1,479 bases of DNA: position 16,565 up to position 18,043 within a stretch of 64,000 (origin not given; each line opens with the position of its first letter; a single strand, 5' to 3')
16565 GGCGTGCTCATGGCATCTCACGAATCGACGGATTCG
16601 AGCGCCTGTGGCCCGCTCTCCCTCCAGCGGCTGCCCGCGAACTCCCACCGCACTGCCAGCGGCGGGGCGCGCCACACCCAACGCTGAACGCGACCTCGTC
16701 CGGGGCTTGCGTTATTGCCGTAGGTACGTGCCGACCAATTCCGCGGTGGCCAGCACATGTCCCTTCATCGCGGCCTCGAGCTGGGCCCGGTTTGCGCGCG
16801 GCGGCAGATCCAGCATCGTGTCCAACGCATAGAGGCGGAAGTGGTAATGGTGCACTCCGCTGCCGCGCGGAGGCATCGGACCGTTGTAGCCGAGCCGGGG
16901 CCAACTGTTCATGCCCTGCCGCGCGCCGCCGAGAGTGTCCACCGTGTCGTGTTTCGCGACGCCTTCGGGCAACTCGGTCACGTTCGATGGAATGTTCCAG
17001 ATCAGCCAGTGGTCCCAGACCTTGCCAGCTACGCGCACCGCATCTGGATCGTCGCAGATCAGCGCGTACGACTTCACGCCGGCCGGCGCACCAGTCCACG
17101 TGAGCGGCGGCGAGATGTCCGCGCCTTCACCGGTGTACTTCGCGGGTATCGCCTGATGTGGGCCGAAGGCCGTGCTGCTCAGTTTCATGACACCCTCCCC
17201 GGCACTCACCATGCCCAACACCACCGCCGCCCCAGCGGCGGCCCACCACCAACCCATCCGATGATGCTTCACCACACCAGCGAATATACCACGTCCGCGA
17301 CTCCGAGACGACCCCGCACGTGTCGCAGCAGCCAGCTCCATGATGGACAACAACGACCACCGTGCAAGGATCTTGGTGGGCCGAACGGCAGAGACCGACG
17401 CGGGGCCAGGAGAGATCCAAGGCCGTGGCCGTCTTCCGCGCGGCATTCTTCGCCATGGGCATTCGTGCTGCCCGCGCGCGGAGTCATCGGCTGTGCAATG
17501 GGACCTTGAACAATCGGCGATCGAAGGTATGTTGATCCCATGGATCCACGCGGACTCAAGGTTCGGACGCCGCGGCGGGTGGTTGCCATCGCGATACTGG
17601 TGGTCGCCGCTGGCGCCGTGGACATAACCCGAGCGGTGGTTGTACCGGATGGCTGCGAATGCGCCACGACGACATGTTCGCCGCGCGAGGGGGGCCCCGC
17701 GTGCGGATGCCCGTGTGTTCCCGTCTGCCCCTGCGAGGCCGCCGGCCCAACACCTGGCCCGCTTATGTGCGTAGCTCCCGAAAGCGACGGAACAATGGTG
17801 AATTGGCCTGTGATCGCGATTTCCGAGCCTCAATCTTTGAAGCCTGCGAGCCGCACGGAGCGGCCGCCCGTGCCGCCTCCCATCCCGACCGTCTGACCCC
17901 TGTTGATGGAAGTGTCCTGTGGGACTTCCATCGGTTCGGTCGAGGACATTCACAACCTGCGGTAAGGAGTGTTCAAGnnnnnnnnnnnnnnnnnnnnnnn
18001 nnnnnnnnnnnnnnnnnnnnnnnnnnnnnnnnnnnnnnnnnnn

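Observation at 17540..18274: Tandem small Cys-rich exported peptides; the second has an SD, a signal peptide, 11 Cys in ~50 aa and its own terminator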

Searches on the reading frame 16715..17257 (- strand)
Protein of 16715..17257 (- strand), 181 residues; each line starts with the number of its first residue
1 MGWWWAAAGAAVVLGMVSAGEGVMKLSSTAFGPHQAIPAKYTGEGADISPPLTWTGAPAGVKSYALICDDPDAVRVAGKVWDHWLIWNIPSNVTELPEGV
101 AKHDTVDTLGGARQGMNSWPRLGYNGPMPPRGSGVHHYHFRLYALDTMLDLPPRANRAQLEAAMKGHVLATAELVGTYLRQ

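Call 6: search_protein_families(library=pfam, proteins=[window:16715-17257:-], max_evalue=1)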
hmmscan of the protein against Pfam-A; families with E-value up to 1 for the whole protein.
seq(181 aa): 1 family
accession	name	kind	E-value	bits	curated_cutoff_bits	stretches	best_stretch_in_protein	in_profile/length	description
PF01161.25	PBP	-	2.8e-46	157.6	24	1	37-178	2-135/135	Phosphatidylethanolamine-binding protein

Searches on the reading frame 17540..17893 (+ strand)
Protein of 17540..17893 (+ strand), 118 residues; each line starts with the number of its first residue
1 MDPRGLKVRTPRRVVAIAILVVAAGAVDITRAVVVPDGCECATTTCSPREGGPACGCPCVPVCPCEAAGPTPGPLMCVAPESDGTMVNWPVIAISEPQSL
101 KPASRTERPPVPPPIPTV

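Call 6: search_protein_families(library=pfam, proteins=[window:17540-17893:+], max_evalue=1)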
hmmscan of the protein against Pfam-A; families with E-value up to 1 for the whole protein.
seq(118 aa): 0 families

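Call 7: search_protein_families(library=ncbifam, proteins=[window:17540-17893:+], max_evalue=1)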
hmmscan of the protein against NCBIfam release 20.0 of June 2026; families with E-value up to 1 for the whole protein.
seq(118 aa): 0 families

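Call 16: find_homologous_proteins(query=window:17540-17893:+, max_evalue=10)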
Query seq(118 aa) (118 aa): 1 proteins with E <= 10 among 23 candidates.
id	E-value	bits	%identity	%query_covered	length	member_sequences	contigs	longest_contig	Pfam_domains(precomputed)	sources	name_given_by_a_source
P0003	1.6e-21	94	51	86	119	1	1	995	-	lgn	-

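Call 68: predict_structure(alignment_id=A5)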
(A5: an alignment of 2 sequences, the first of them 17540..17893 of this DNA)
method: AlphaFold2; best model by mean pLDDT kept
length: 118 residues; sequences in the alignment: 2
mean_pLDDT: 43.1   pTM: 0.14
mean pLDDT of the five models: 43.1, 41.8, 41.6, 36.8, 36.5
residues with pLDDT >= 90: 0; 70-90: 3; 50-70: 20; < 50: 95
segments of 3 or more residues with pLDDT < 50: 1-9, 25-108
pLDDT, mean of each block of 10 residues (from residue 1): 44 51 48 37 37 37 38 40 39 36 47 67
secondary structure, 60 per line:
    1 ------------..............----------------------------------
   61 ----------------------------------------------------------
elements in order: H13-26

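Call 92: search_protein_families(library=ncbifam, proteins=[L212:11374-12294:-, L212:4208-5410:-], max_evalue=0.00001)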
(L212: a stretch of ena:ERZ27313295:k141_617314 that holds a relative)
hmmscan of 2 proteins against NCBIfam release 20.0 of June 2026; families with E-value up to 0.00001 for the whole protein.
L212:11374-12294:- (307 aa): 12 families
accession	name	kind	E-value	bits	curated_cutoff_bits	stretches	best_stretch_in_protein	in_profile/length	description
TIGR04337.1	AmmeMemoSam_rS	hypoth_equivalog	1.2e-124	415.7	220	1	16-302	1-289/349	AmmeMemoRadiSam system radical SAM enzyme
TIGR02493.1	PFLA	equivalog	4e-14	52.5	231.75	1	92-246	23-182/235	pyruvate formate-lyase-activating protein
TIGR04041.1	activase_YjjW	hypoth_equivalog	4.7e-14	52.5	250.2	1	93-266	74-242/276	YjjW family glycine radical enzyme activase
TIGR02494.1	PFLE_PFLC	subfamily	1.4e-12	47.4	174.35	1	97-249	84-241/293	glycyl-radical enzyme activating protein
NF048010.1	SfplDhtActHpsHDes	equivalog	1.5e-08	33.8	430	1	138-246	139-248/298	(2S)-3-sulfopropanediol dehydratase activating enzyme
NF033719.1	ind_deCO2_activ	equivalog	1.6e-08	34.2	425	1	100-250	98-248/302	indoleacetate decarboxylase activase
TIGR04003.1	rSAM_BssD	equivalog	8.3e-08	31.7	496.45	1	83-246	75-243/314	[benzylsuccinate synthase]-activating enzyme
NF008356.0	PRK11145.1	equivalog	1.3e-07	31.2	375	1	92-245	28-186/246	pyruvate formate lyase 1-activating protein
TIGR02495.1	NrdG2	equivalog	6.2e-07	28.9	131.15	1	91-246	23-179/193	anaerobic ribonucleoside-triphosphate reductase activating protein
NF043069.1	T4HPD_activ_SAM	equivalog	2.6e-06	27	425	1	94-246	82-238/299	trans-4-hydroxy-L-proline dehydratase activase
TIGR02666.1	moaA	equivalog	3.7e-06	26.1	284.05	1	93-248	19-181/336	GTP 3',8-cyclase MoaA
NF033717.2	HPDL_rSAM_activ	equivalog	5.9e-06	25.8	420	0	133-244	133-245/311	4-hydroxyphenylacetate decarboxylase activase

L212:4208-5410:- (401 aa): 53 families (the best 25 are shown)
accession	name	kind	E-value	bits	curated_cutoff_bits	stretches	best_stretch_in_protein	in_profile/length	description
TIGR03942.1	sulfatase_rSAM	equivalog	8.8e-153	508.6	349.45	1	1-382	3-362/363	anaerobic sulfatase maturase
NF010308.0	PRK13745.1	equivalog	3.3e-140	467.6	484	1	1-397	16-405/412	anaerobic sulfatase-maturation protein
NF010321.0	PRK13758.1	equivalog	1.4e-71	241.6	441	2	2-190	8-196/370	anaerobic sulfatase-maturase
NF041298.1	rSAM_mat_DynA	equivalog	9.2e-63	212.4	450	1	3-376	6-352/356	dynobactin maturation radical SAM/SPASM protein DynA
NF041300.1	rSAM_mat_DarW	exception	1e-44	153.1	650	1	9-380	51-402/415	radical SAM/SPASM peptide maturase DarW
NF041718.1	rSAM_phane_AMC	equivalog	1.1e-40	139.8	425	1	4-185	12-185/362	cyclophane-forming radical SAM peptide maturase AmcB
NF038005.1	rSAM_mat_DarE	equivalog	1.5e-40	139.3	650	1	8-370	83-425/432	darobactin maturation radical SAM/SPASM protein DarE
TIGR04261.1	rSAM_GlyRichRpt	subfamily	3.6e-38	131.5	310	1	8-180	6-178/363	cyclophane-forming radical SAM/SPASM peptide maturase GrrM/OscB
NF041707.1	rSAM_YhhB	equivalog_domain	4.8e-38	131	445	2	9-185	12-192/369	cyclophane-forming radical SAM/SPASM peptide maturase YhhB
TIGR04083.1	rSAM_pep_methan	hypoth_equivalog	4.9e-37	127.7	300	2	8-182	9-171/376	TIGR04083 family peptide-modifying radical SAM enzyme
NF047865.1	rSAM_PapB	equivalog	4.1e-32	111.7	340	1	8-195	12-195/330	PapB family radical SAM/SPASM ranthipeptide maturase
TIGR04269.1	SAM_SPASM_FxsB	subfamily_domain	2e-31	109.3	370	1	9-352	12-341/363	FxsB family cyclophane-forming radical SAM/SPASM peptide maturase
TIGR04496.1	rSAM_XyeB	equivalog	3.7e-27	95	450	1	8-151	13-164/385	cyclophane-forming radical SAM/SPASM peptide maturase XyeB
TIGR04068.1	rSAM_ocin_clost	equivalog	2.1e-25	89.5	500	1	8-155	93-240/462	Cys-rich peptide radical SAM maturase CcpM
TIGR03974.1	rSAM_six_Cys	equivalog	3.1e-25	89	425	1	8-197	106-295/451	thioether cross-link-forming SCIFF peptide maturase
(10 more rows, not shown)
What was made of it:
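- On Radical-SAM-modified Cys-rich peptides (SCIFF/ranthipeptide, CcpM type): The other radical SAM genes are AmmeMemoRadiSam (TIGR04337) (call 92).
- The radical SAM/SPASM gene near L212 is the anaerobic sulfatase maturase (call 92). The radical SAM/SPASM gene near L212 is the sulfatase maturase (call 92).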

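Call 98: search_protein_families(library=padloc, proteins=[window:17540-17893:+], max_evalue=1)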
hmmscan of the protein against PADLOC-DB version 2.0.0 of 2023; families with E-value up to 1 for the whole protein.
window:17540-17893:+ (118 aa): 0 families

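Call 99: search_protein_families(library=phrogs, proteins=[window:17540-17893:+], max_evalue=1)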
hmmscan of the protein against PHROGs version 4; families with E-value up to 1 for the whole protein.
window:17540-17893:+ (118 aa): 1 family
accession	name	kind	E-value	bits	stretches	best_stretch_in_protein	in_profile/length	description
phrog_38675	-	unknown function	0.73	10.7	1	41-59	45-63/130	-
